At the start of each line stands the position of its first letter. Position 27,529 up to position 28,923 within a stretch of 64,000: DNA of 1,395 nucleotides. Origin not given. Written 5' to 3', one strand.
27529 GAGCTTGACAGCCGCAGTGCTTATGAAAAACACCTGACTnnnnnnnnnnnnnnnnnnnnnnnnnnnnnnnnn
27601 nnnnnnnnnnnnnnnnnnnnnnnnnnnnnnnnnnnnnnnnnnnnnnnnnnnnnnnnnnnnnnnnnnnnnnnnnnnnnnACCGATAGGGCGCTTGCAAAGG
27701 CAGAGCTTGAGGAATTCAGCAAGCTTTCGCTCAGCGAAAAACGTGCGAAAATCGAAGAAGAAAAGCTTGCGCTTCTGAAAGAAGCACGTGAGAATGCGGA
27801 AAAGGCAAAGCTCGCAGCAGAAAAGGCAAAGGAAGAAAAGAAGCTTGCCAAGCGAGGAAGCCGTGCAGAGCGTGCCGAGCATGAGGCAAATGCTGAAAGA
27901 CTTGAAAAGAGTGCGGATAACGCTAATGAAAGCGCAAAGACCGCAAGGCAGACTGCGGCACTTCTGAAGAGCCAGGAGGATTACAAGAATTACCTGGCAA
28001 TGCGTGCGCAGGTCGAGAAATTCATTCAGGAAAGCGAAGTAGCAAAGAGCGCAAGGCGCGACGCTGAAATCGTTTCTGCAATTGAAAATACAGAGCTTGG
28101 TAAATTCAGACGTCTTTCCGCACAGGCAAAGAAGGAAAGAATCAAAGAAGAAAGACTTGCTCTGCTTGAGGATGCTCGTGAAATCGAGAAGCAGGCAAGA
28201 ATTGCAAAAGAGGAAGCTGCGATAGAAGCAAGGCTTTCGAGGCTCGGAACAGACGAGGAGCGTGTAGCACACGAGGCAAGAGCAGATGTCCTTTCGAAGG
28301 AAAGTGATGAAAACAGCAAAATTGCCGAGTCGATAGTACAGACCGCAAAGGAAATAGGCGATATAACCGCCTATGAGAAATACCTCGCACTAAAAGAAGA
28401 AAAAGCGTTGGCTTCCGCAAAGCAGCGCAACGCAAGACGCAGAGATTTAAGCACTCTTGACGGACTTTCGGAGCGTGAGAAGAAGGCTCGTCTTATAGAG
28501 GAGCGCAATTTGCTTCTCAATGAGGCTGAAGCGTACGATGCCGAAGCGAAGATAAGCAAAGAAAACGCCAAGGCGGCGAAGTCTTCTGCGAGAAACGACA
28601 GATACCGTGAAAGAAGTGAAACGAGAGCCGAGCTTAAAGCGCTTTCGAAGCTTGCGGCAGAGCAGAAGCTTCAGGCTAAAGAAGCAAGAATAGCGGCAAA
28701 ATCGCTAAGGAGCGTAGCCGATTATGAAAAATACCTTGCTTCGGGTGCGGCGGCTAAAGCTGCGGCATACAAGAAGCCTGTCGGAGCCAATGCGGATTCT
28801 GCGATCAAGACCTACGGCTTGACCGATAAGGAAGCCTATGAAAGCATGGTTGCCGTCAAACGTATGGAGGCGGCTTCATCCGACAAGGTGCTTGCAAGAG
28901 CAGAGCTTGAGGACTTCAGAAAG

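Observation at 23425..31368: Fourteen (+1 degenerate) diverged repeat modules of invariant length, exactly 94 aa / 282 nt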

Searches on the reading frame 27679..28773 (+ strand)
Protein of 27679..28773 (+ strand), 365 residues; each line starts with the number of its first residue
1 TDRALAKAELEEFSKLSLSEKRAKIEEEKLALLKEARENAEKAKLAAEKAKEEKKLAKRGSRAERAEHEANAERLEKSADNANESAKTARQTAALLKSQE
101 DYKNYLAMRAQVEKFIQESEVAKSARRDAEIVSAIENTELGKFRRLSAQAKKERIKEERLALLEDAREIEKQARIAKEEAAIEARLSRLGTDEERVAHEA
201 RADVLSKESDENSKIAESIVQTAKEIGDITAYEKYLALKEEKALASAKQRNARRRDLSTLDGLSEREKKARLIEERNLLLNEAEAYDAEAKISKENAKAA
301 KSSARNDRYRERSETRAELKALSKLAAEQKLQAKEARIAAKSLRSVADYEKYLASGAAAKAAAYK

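Call 65: predict_structure(alignment_id=A5)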
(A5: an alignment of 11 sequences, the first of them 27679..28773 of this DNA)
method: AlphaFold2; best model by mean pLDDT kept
length: 365 residues; sequences in the alignment: 11
mean_pLDDT: 82.8   pTM: 0.37
mean pLDDT of the five models: 82.8, 80.0, 79.8, 77.9, 76.8
residues with pLDDT >= 90: 136; 70-90: 167; 50-70: 55; < 50: 7
segments of 3 or more residues with pLDDT < 50: 363-365
pLDDT, mean of each block of 10 residues (from residue 1): 65 86 90 92 92 87 82 92 90 87 81 61 56 66 89 93 94 94 91 88 92 93 90 88 66 61 78 88 92 88 75 82 89 90 86 67 46
secondary structure, 60 per line:
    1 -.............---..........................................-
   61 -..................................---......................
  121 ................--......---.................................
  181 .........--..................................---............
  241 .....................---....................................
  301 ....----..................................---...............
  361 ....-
elements in order: H2-14 H18-59 H62-95 H99-136 H139-144 H148-189 H192-225 H229-261 H265-304 H309-342 H346-364
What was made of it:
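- AF2 three modules: pLDDT mostly 86-94 in modules against 56-66 in linkers, with pTM 0.37, so no confident inter-module packing (call 65). The linkers are also predicted helical (call 65), so the molecule could be more rod-like than bead-like. The linkers are predicted helical too, and pTM of the three-module model is low (call 65).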
